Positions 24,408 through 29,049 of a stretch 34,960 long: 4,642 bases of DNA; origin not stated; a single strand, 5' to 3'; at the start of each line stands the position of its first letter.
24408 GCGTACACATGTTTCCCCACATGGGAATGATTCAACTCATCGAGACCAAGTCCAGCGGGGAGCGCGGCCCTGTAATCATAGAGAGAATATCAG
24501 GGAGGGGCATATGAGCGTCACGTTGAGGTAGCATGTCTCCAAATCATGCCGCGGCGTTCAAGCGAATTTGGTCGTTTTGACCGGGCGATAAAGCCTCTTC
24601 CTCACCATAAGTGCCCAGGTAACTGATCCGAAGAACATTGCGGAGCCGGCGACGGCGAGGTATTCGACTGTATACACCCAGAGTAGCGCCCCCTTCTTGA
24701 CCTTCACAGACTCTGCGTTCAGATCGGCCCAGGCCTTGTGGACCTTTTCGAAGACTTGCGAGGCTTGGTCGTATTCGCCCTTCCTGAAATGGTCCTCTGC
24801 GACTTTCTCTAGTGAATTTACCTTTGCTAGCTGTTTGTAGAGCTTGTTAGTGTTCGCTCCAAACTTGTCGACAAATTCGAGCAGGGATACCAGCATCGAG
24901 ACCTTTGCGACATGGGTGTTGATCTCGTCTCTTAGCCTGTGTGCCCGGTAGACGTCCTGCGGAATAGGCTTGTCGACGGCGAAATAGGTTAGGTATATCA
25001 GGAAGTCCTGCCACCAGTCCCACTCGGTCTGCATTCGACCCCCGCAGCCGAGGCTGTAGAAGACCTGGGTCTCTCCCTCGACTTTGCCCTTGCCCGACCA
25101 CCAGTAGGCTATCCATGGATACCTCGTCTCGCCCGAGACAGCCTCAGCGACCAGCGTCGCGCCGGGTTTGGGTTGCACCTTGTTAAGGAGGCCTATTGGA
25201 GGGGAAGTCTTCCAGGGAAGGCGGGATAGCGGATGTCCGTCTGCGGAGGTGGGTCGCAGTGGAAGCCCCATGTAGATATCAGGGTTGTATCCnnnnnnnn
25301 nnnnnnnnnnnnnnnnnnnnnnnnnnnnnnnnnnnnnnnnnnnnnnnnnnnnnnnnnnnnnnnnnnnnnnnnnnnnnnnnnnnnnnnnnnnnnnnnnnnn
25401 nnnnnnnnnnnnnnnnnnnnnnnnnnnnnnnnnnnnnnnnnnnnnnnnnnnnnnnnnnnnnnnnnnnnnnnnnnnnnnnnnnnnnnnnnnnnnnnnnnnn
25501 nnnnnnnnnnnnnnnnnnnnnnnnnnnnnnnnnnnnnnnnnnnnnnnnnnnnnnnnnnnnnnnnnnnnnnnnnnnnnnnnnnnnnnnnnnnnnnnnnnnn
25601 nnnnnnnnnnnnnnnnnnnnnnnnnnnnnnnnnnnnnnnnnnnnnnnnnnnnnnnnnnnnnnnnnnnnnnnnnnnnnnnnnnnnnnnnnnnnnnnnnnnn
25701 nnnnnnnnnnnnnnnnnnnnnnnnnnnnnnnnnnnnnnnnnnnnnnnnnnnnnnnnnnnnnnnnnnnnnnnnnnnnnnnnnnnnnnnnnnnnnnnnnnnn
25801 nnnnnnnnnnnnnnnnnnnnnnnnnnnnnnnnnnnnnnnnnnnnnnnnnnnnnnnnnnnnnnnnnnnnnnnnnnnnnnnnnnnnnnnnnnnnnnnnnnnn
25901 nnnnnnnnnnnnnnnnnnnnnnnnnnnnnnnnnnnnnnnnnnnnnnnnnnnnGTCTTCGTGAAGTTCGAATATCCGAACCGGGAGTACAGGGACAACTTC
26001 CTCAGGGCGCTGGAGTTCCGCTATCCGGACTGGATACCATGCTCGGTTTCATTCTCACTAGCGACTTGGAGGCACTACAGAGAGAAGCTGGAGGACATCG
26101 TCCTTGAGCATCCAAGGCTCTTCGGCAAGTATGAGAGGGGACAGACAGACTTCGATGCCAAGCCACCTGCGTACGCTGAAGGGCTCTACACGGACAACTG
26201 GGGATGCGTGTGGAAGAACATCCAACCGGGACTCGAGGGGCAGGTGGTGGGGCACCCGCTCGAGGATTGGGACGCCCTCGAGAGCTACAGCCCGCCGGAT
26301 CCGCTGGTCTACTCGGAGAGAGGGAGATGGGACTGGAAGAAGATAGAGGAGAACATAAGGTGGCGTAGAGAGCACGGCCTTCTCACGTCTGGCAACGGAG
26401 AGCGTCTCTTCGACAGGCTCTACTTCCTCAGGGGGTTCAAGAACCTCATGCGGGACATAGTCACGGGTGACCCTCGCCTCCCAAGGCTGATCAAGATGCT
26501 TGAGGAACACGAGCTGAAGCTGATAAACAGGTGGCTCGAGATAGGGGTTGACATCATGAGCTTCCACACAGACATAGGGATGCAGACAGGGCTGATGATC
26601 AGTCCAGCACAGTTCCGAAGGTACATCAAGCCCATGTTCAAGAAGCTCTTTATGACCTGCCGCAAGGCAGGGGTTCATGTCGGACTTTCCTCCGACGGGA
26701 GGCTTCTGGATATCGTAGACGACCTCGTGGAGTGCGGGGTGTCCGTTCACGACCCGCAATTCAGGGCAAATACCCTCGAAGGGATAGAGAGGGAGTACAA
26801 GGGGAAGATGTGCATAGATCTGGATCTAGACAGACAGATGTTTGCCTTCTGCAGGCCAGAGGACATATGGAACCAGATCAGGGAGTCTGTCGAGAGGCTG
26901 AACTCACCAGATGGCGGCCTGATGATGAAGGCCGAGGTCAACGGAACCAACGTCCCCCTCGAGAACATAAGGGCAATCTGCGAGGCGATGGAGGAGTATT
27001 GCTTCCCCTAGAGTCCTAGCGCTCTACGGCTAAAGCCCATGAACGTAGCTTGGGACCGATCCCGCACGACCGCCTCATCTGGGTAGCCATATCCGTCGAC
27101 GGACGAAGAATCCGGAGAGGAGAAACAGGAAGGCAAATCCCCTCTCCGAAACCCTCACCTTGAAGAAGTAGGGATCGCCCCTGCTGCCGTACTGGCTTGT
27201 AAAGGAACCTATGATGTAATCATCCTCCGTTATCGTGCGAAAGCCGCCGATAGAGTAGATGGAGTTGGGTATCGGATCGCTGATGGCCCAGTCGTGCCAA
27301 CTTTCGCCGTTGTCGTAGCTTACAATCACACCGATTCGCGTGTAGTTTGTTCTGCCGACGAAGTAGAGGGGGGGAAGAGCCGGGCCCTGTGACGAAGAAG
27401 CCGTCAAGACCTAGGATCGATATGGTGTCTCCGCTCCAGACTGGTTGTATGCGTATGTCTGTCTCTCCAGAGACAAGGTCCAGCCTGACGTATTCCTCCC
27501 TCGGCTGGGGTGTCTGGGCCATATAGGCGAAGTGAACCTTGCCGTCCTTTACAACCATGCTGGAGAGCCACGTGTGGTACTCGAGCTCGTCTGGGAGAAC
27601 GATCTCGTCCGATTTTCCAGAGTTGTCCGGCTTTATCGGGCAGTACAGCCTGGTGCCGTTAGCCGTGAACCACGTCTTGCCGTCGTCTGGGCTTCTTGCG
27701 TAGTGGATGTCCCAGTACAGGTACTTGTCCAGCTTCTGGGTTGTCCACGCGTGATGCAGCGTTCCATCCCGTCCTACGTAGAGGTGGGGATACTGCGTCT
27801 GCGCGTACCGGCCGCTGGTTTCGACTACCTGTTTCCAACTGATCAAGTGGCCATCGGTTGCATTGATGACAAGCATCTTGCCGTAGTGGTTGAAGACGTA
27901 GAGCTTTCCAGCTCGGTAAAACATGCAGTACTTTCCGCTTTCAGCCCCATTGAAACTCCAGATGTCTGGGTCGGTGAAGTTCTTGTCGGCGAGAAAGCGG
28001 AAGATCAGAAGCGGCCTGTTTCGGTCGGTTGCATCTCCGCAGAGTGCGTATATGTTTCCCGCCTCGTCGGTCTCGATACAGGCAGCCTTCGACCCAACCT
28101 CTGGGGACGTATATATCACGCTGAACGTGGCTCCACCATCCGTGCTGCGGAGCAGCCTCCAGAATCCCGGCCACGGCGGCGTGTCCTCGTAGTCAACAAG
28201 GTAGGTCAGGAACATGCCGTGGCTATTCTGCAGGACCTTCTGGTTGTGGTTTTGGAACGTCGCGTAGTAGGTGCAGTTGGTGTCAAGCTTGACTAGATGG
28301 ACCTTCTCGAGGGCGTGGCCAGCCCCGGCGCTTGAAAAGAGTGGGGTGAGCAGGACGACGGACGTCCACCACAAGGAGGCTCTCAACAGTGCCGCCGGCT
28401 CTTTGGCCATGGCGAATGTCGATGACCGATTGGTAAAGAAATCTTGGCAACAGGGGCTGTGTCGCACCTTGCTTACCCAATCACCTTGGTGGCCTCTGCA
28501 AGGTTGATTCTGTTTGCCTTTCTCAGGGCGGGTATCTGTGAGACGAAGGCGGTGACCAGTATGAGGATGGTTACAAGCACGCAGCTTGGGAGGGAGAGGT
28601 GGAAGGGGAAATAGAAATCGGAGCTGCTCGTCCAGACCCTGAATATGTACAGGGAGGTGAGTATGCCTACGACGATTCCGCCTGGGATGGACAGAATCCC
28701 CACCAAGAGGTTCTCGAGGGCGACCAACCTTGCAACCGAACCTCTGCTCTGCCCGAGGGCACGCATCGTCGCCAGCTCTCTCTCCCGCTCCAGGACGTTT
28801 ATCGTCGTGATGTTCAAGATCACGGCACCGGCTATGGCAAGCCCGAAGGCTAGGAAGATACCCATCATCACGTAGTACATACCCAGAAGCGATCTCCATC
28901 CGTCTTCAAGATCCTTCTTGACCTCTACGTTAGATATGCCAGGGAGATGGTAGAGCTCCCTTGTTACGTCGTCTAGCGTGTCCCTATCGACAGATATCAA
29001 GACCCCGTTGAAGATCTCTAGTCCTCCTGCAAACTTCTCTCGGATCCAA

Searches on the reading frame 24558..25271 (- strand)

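Call 4: search_protein_families(library=pfam, proteins=[window:24558-25271:-], max_evalue=1)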
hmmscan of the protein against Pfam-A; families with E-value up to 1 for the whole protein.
window:24558-25271:- (237 aa): 3 families
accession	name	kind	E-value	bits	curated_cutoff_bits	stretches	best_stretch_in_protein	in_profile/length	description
PF06160.17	EzrA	-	0.021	13.6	39.6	1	130-190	152-212/557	Septation ring formation regulator, EzrA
PF13424.12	TPR_12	-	0.061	14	30.1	1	153-183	5-35/77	Tetratricopeptide repeat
PF07719.23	TPR_2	-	0.19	12.4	27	1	156-179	6-29/34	Tetratricopeptide repeat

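Call 5: search_protein_families(library=ncbifam, proteins=[window:24558-25271:-], max_evalue=1)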
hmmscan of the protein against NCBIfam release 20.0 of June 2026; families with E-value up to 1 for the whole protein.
window:24558-25271:- (237 aa): 3 families
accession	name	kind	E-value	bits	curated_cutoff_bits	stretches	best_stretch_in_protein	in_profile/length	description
NF003413.0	PRK04778.1-7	equivalog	0.065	11.6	556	1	114-179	137-203/564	septation ring formation regulator EzrA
NF042912.1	Amuc_1098_fam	equivalog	0.091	10.7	750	1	139-178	143-182/805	Amuc_1098 family type IV pilus outer membrane protein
NF007617.0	PRK10265.1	equivalog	0.17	11.9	138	1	105-150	51-96/101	chaperone modulator CbpM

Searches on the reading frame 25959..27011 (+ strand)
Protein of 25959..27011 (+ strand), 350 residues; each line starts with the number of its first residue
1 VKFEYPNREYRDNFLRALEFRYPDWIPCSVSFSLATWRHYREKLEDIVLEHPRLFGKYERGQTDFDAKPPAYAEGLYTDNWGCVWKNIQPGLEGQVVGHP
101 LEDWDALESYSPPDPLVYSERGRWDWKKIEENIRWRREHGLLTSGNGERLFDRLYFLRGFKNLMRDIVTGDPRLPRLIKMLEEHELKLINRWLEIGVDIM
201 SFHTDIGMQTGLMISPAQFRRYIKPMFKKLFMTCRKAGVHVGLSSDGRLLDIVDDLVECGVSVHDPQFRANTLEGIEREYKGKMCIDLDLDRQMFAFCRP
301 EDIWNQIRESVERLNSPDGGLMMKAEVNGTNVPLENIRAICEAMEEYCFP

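Call 7: search_protein_families(library=pfam, proteins=[window:25959-27011:+], max_evalue=0.01)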
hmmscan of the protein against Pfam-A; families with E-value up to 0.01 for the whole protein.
window:25959-27011:+ (350 aa): 1 family
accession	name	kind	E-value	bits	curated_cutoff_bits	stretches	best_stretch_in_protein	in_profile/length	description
PF01208.23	URO-D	-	2.7e-08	33.7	23.9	1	158-347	160-346/346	Uroporphyrinogen decarboxylase (URO-D)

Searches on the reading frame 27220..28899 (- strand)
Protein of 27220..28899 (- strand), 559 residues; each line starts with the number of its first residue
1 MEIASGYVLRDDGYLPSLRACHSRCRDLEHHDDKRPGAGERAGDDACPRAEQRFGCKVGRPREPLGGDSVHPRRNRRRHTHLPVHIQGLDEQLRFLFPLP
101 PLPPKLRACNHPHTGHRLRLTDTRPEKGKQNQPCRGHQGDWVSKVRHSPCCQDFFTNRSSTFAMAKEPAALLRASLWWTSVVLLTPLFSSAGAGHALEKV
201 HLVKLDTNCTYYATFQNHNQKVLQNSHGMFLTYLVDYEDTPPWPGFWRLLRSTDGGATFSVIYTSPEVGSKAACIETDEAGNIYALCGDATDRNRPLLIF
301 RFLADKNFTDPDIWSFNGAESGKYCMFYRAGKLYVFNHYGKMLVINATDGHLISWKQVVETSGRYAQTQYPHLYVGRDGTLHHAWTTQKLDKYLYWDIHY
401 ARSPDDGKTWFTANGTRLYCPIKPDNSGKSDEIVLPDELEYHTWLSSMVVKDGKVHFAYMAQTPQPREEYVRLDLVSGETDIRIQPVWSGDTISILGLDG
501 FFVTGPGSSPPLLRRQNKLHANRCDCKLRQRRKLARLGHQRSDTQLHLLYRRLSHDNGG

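Call 7: search_protein_families(library=pfam, proteins=[window:27220-28899:-], max_evalue=0.01)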
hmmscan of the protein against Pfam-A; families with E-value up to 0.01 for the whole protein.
window:27220-28899:- (559 aa): 1 family
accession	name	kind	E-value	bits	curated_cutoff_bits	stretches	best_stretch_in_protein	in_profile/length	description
PF15892.11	BNR_4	-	4e-11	43.2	27.3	1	318-433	101-218/272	BNR repeat-containing family member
